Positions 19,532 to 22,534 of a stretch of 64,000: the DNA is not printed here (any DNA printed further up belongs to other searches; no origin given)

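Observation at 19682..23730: Archaeal three-gene glycyl-radical enzyme system built like HPAD, with a GCLQ (not GCxE) catalytic loop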

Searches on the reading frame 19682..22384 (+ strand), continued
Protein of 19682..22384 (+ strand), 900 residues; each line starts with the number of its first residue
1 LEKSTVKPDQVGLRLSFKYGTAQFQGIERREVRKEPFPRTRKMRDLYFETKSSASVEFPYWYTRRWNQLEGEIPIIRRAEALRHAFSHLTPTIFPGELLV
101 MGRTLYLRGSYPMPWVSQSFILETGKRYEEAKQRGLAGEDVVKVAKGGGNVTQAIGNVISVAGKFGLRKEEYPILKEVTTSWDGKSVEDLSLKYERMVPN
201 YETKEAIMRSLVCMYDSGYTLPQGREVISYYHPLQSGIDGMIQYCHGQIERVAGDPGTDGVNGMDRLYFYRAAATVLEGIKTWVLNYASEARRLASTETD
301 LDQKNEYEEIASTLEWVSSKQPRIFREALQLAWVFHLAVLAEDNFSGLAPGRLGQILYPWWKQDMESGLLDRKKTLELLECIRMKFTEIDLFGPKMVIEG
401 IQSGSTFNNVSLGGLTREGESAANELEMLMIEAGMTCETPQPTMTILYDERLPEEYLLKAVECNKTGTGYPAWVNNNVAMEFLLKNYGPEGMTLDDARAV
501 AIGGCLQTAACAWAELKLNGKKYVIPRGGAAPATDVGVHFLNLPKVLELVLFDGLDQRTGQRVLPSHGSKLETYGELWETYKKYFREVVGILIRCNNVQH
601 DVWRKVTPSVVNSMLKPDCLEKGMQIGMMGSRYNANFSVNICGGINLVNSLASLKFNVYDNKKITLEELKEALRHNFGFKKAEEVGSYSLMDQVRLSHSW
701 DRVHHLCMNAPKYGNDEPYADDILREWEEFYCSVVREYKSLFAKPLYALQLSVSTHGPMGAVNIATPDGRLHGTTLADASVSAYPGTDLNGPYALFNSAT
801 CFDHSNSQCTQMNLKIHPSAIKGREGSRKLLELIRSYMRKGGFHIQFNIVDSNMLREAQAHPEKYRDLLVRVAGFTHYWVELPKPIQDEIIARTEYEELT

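Call 58: find_homologous_proteins(query=P0012, max_evalue=1e-100)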
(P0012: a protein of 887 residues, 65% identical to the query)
Query P0012 (887 aa): 886 proteins with E <= 1e-100 among 8000 candidates; the best 120 are listed.
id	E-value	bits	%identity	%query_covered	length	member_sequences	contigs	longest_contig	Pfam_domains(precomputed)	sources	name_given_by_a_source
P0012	0.0e+0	2066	100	100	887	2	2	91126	PF02901.21,PF01228.27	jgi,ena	-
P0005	0.0e+0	1553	74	98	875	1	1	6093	PF02901.21,PF01228.27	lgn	-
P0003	0.0e+0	1421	67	99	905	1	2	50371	PF02901.21,PF01228.27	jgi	jgi:4-hydroxyphenylacetate decarboxylase large subunit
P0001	0.0e+0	1377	65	99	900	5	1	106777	PF02901.21,PF01228.27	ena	-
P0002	0.0e+0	1372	63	100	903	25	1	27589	PF02901.21,PF01228.27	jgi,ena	-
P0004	0.0e+0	1348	63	99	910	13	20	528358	PF02901.21,PF01228.27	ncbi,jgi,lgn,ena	ncbi:MAG: 4-hydroxyphenylacetate decarboxylase large subunit [Candidatus Bathyarchaeia archaeon]|jgi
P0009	0.0e+0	1281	62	99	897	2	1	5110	PF02901.21,PF01228.27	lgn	-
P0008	0.0e+0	1270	61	99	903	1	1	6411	PF02901.21,PF01228.27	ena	-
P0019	0.0e+0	1268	61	98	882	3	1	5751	PF02901.21,PF01228.27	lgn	-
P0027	0.0e+0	1262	62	99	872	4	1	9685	PF02901.21,PF01228.27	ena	-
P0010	0.0e+0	1261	60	99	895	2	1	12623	PF02901.21,PF01228.27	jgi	jgi:4-hydroxyphenylacetate decarboxylase large subunit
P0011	0.0e+0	1261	59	99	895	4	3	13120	PF02901.21,PF01228.27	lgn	-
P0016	0.0e+0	1261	60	99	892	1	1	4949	PF02901.21,PF01228.27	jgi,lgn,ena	-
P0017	0.0e+0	1260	60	98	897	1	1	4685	PF02901.21,PF01228.27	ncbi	-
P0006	0.0e+0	1259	61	97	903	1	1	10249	PF02901.21,PF01228.27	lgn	-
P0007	0.0e+0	1251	58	99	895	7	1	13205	PF02901.21,PF01228.27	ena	-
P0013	0.0e+0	1248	59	97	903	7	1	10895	PF02901.21,PF01228.27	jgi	jgi:4-hydroxyphenylacetate decarboxylase large subunit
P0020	0.0e+0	1248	59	99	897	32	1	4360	PF02901.21,PF01228.27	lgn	-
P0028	0.0e+0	1244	61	98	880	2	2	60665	PF02901.21,PF01228.27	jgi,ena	jgi:4-hydroxyphenylacetate decarboxylase large subunit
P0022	0.0e+0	1243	59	100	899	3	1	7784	PF02901.21,PF01228.27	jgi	jgi:4-hydroxyphenylacetate decarboxylase large subunit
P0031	0.0e+0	1239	59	98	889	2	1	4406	PF02901.21,PF01228.27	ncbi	-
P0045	0.0e+0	1238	59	98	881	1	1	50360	PF02901.21,PF01228.27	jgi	-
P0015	0.0e+0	1236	58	99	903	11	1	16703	PF02901.21,PF01228.27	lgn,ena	-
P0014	0.0e+0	1235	60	97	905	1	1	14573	PF02901.21,PF01228.27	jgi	jgi:4-hydroxyphenylacetate decarboxylase large subunit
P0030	0.0e+0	1230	59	98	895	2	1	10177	PF02901.21,PF01228.27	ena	-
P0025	0.0e+0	1229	58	99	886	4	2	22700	PF02901.21,PF01228.27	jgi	-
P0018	0.0e+0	1228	58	99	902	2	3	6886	PF02901.21,PF01228.27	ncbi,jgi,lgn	-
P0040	0.0e+0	1227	59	100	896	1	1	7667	PF02901.21,PF01228.27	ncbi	-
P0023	0.0e+0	1226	59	98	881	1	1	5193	PF02901.21,PF01228.27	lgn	-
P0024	0.0e+0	1224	58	98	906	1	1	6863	PF02901.21,PF01228.27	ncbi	-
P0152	0.0e+0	1224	58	98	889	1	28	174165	PF02901.21,PF01228.27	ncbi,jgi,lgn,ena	jgi:4-hydroxyphenylacetate decarboxylase large subunit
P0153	0.0e+0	1223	58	98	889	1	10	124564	PF02901.21,PF01228.27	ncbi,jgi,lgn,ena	jgi:4-hydroxyphenylacetate decarboxylase large subunit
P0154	0.0e+0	1221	58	98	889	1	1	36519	PF02901.21,PF01228.27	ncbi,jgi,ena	jgi:4-hydroxyphenylacetate decarboxylase large subunit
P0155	0.0e+0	1221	59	97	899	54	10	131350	PF02901.21,PF01228.27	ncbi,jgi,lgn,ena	ncbi:MAG: 4-hydroxyphenylacetate decarboxylase large subunit [Bacteroidota bacterium]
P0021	0.0e+0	1221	59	98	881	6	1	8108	PF02901.21,PF01228.27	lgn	-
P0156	0.0e+0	1221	58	98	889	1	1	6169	PF02901.21,PF01228.27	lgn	-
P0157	0.0e+0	1220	58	98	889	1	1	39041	PF02901.21,PF01228.27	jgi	-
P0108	0.0e+0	1220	58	99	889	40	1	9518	PF02901.21,PF01228.27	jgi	-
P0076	0.0e+0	1219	58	99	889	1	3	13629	PF02901.21,PF01228.27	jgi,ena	-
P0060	0.0e+0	1219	58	98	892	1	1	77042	PF02901.21,PF01228.27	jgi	jgi:4-hydroxyphenylacetate decarboxylase large subunit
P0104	0.0e+0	1218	58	99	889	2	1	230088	PF02901.21,PF01228.27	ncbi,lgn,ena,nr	ncbi:MAG: 4-hydroxyphenylacetate decarboxylase large subunit [Bacteroidales bacterium]|nr:4-hydroxyp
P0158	0.0e+0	1216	59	98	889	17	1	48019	PF02901.21,PF01228.27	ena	-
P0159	0.0e+0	1215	58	100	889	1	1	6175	PF02901.21,PF01228.27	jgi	-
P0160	0.0e+0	1214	58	100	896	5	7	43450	PF02901.21,PF01228.27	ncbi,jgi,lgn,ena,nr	ncbi:MAG TPA: 4-hydroxyphenylacetate decarboxylase large subunit [Ignavibacteriaceae bacterium]|nr:4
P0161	0.0e+0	1214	59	97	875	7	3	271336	PF02901.21,PF01228.27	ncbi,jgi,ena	-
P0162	0.0e+0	1213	60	97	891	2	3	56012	PF02901.21,PF01228.27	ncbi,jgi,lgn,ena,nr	ncbi:MAG TPA: MFS transporter [Lentisphaeria bacterium]|nr:MFS transporter [Lentisphaeria bacterium]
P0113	0.0e+0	1213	58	100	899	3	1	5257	PF02901.21,PF01228.27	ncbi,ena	-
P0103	0.0e+0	1213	58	97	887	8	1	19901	PF02901.21,PF01228.27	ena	-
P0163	0.0e+0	1213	58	97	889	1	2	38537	PF02901.21,PF01228.27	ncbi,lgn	-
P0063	0.0e+0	1213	57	99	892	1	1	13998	PF02901.21,PF01228.27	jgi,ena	-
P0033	0.0e+0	1213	58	98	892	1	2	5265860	PF02901.21,PF01228.27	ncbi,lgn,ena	-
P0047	0.0e+0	1213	58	98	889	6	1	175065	PF02901.21,PF01228.27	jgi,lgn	-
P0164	0.0e+0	1213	58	98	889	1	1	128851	PF02901.21,PF01228.27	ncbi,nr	ncbi:MAG: 4-hydroxyphenylacetate decarboxylase large subunit [Bacteroidetes bacterium]|nr:4-hydroxyp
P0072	0.0e+0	1212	58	98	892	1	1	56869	PF02901.21,PF01228.27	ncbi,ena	-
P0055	0.0e+0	1212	58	99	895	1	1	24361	PF02901.21,PF01228.27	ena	-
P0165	0.0e+0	1211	59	98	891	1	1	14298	PF02901.21,PF01228.27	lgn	-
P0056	0.0e+0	1211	58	98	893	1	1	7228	PF02901.21,PF01228.27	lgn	-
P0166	0.0e+0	1211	59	98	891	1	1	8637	PF02901.21,PF01228.27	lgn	-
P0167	0.0e+0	1211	57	99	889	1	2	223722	PF02901.21,PF01228.27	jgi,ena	-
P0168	0.0e+0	1210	58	98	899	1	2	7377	PF02901.21,PF01228.27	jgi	jgi:4-hydroxyphenylacetate decarboxylase large subunit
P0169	0.0e+0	1209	58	97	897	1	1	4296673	PF02901.21,PF01228.27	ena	-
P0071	0.0e+0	1209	59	98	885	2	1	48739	PF02901.21,PF01228.27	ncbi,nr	ncbi:MAG: 4-hydroxyphenylacetate decarboxylase large subunit [Lentimicrobiaceae bacterium]|nr:4-hydr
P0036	0.0e+0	1209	58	98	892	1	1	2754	PF02901.21,PF01228.27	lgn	-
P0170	0.0e+0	1208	58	98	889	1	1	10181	PF02901.21,PF01228.27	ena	-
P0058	0.0e+0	1208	57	99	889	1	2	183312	PF02901.21,PF01228.27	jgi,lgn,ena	-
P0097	0.0e+0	1208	59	98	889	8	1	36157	PF02901.21,PF01228.27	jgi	-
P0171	0.0e+0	1207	58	98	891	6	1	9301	PF02901.21,PF01228.27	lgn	-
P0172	0.0e+0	1207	58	97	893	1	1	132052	PF02901.21,PF01228.27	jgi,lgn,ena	-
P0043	0.0e+0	1207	58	99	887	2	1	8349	PF02901.21,PF01228.27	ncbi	-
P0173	0.0e+0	1207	57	98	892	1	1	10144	PF02901.21,PF01228.27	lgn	-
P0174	0.0e+0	1207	58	96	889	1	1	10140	PF02901.21,PF01228.27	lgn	-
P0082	0.0e+0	1206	57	99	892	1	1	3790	PF02901.21,PF01228.27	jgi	jgi:4-hydroxyphenylacetate decarboxylase large subunit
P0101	0.0e+0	1206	58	98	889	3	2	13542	PF02901.21,PF01228.27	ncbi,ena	-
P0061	0.0e+0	1206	58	98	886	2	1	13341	PF02901.21,PF01228.27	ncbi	-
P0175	0.0e+0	1205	58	98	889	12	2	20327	PF02901.21,PF01228.27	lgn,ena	-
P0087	0.0e+0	1205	58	99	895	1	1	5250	PF02901.21,PF01228.27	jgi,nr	nr:4-hydroxyphenylacetate decarboxylase large subunit [Bacteroidota bacterium]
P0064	0.0e+0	1205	57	98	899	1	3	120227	PF02901.21,PF01228.27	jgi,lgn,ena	-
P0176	0.0e+0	1204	58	98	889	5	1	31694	PF02901.21,PF01228.27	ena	-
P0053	0.0e+0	1204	58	97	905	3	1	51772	PF02901.21,PF01228.27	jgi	-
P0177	0.0e+0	1204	57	99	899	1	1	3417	PF02901.21,PF01228.27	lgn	-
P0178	0.0e+0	1204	59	97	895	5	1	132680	PF02901.21,PF01228.27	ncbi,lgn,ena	-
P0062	0.0e+0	1204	58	98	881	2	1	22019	PF02901.21,PF01228.27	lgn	-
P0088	0.0e+0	1204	58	97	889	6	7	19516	PF02901.21,PF01228.27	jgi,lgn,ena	-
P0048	0.0e+0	1204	58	97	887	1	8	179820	PF02901.21,PF01228.27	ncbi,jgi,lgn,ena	-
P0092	0.0e+0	1203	57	98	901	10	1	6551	PF02901.21,PF01228.27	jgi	jgi:4-hydroxyphenylacetate decarboxylase large subunit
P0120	0.0e+0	1203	58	98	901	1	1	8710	PF02901.21,PF01228.27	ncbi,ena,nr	ncbi:MAG TPA: 4-hydroxyphenylacetate decarboxylase large subunit [Bacteroidales bacterium]|nr:4-hydr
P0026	0.0e+0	1202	58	99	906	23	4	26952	PF02901.21,PF01228.27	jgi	-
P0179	0.0e+0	1202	57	99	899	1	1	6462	PF02901.21,PF01228.27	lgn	-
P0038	0.0e+0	1202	57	99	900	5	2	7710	PF02901.21,PF01228.27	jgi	-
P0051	0.0e+0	1202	57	99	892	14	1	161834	PF02901.21,PF01228.27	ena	-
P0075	0.0e+0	1201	57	99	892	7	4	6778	PF02901.21,PF01228.27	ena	-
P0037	0.0e+0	1201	57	99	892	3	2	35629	PF02901.21,PF01228.27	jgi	jgi:4-hydroxyphenylacetate decarboxylase large subunit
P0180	0.0e+0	1201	57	98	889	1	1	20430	PF02901.21,PF01228.27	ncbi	ncbi:MAG: 4-hydroxyphenylacetate decarboxylase large subunit [bacterium]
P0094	0.0e+0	1200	57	99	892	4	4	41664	PF02901.21,PF01228.27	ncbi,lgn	-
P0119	0.0e+0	1200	58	97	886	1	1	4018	PF02901.21,PF01228.27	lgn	-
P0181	0.0e+0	1200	57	98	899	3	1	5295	PF02901.21,PF01228.27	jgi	jgi:4-hydroxyphenylacetate decarboxylase large subunit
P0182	0.0e+0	1200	57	98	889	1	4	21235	PF02901.21,PF01228.27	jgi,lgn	-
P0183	0.0e+0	1200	58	98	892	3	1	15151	PF02901.21,PF01228.27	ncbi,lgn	-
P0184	0.0e+0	1200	58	99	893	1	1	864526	PF02901.21,PF01228.27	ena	-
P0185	0.0e+0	1199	57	97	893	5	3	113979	PF02901.21,PF01228.27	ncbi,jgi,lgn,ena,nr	ncbi:MAG: MFS transporter [Bacteroidetes bacterium GWF2_41_31]|nr:MAG: MFS transporter [Bacteroidete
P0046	0.0e+0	1198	57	97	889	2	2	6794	PF02901.21,PF01228.27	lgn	-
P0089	0.0e+0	1198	57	98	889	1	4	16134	PF02901.21,PF01228.27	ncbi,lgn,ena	-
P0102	0.0e+0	1198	56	99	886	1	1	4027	PF02901.21,PF01228.27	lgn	-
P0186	0.0e+0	1197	57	98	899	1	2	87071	PF02901.21,PF01228.27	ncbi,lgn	-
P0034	0.0e+0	1197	56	99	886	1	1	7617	PF02901.21,PF01228.27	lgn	-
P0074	0.0e+0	1197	57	98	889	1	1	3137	PF02901.21,PF01228.27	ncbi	-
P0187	0.0e+0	1197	57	99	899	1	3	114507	PF02901.21,PF01228.27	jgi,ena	jgi:4-hydroxyphenylacetate decarboxylase large subunit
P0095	0.0e+0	1196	57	98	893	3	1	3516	PF02901.21,PF01228.27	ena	-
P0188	0.0e+0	1196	58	98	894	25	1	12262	PF02901.21,PF01228.27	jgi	jgi:4-hydroxyphenylacetate decarboxylase large subunit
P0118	0.0e+0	1196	58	97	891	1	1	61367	PF02901.21,PF01228.27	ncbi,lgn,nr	ncbi:MAG: 4-hydroxyphenylacetate decarboxylase large subunit [Candidatus Cloacimonadales bacterium]|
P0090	0.0e+0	1196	58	97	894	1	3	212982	PF02901.21,PF01228.27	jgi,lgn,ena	-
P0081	0.0e+0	1196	57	97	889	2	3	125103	PF02901.21,PF01228.27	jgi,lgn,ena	-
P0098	0.0e+0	1196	56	98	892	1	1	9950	PF02901.21,PF01228.27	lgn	-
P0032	0.0e+0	1195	58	99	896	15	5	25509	PF02901.21,PF01228.27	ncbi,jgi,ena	ncbi:MAG: 4-hydroxyphenylacetate decarboxylase large subunit [Methanomicrobiales archaeon]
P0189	0.0e+0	1195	57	98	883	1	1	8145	PF02901.21,PF01228.27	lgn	-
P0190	0.0e+0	1195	57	98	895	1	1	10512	PF02901.21,PF01228.27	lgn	-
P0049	0.0e+0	1195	58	97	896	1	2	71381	PF02901.21,PF01228.27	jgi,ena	-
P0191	0.0e+0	1195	58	97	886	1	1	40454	PF02901.21,PF01228.27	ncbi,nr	ncbi:MAG: 4-hydroxyphenylacetate decarboxylase large subunit [Bacteroidales bacterium]|nr:4-hydroxyp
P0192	0.0e+0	1194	59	98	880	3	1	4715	PF02901.21,PF01228.27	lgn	-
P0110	0.0e+0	1193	58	97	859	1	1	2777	PF02901.21,PF01228.27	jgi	jgi:4-hydroxyphenylacetate decarboxylase large subunit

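Call 61: search_protein_families(library=pfam, proteins=[L009:16276-17172:+, L092:1336-2241:+], max_evalue=0.01)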
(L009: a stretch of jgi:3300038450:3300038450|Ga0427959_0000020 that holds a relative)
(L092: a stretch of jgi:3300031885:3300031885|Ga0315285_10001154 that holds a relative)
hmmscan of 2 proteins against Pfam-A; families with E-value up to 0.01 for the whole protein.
L009:16276-17172:+ (298 aa): 1 family
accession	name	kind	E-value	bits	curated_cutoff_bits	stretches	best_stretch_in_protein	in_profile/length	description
PF14582.11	Metallophos_3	-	0.0052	16.6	28.2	0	227-288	194-252/259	Metallophosphoesterase, calcineurin superfamily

L092:1336-2241:+ (301 aa): 0 families

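Call 66: search_protein_families(library=ncbifam, proteins=[P0002, P0003, P0004, P0005, P0012, P0032, P0029], max_evalue=1e-150)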
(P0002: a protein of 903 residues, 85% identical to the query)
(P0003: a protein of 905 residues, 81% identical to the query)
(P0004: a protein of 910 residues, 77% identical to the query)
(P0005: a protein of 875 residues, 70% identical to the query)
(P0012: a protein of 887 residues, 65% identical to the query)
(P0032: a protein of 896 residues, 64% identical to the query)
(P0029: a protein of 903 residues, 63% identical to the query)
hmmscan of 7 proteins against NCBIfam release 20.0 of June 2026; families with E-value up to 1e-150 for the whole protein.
P0002 (903 aa): 2 families
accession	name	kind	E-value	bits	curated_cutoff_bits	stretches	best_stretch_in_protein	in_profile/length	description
NF033715.1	glycyl_HPDL_Lrg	equivalog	0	1369.1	1150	1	15-901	12-901/901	4-hydroxyphenylacetate decarboxylase large subunit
NF033718.1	indole_decarb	equivalog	5.8e-224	746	1100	1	27-900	18-867/868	indoleacetate decarboxylase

P0003 (905 aa): 2 families
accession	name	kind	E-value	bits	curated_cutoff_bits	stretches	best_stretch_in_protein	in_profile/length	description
NF033715.1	glycyl_HPDL_Lrg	equivalog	0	1442.7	1150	1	18-903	12-901/901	4-hydroxyphenylacetate decarboxylase large subunit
NF033718.1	indole_decarb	equivalog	1.2e-230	768.2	1100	1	27-902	15-867/868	indoleacetate decarboxylase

P0004 (910 aa): 2 families
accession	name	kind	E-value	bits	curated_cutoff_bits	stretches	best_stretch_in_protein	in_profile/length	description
NF033715.1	glycyl_HPDL_Lrg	equivalog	0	1365.3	1150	1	13-908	3-901/901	4-hydroxyphenylacetate decarboxylase large subunit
NF033718.1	indole_decarb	equivalog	4.9e-223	743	1100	1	31-907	15-867/868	indoleacetate decarboxylase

P0005 (875 aa): 2 families
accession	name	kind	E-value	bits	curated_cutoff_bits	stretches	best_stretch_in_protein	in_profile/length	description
NF033715.1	glycyl_HPDL_Lrg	equivalog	0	1316.7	1150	1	5-874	28-901/901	4-hydroxyphenylacetate decarboxylase large subunit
NF033718.1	indole_decarb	equivalog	5.6e-223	742.8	1100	1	5-873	22-867/868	indoleacetate decarboxylase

P0012 (887 aa): 2 families
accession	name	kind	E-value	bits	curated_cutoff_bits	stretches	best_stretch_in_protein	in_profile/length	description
NF033715.1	glycyl_HPDL_Lrg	equivalog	0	1234.6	1150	1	9-884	21-900/901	4-hydroxyphenylacetate decarboxylase large subunit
NF033718.1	indole_decarb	equivalog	1.2e-211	705.3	1100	1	15-884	22-867/868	indoleacetate decarboxylase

P0032 (896 aa): 2 families
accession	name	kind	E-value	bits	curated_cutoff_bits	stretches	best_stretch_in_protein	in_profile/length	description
NF033715.1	glycyl_HPDL_Lrg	equivalog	0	1423.6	1150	1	25-894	26-901/901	4-hydroxyphenylacetate decarboxylase large subunit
NF033718.1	indole_decarb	equivalog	2.7e-217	724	1100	1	26-893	21-867/868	indoleacetate decarboxylase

P0029 (903 aa): 2 families
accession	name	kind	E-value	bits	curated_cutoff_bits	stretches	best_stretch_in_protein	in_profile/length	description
NF033715.1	glycyl_HPDL_Lrg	equivalog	0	1675.2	1150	1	3-901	2-900/901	4-hydroxyphenylacetate decarboxylase large subunit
NF033718.1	indole_decarb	equivalog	1.2e-218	728.5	1100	1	24-901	17-867/868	indoleacetate decarboxylase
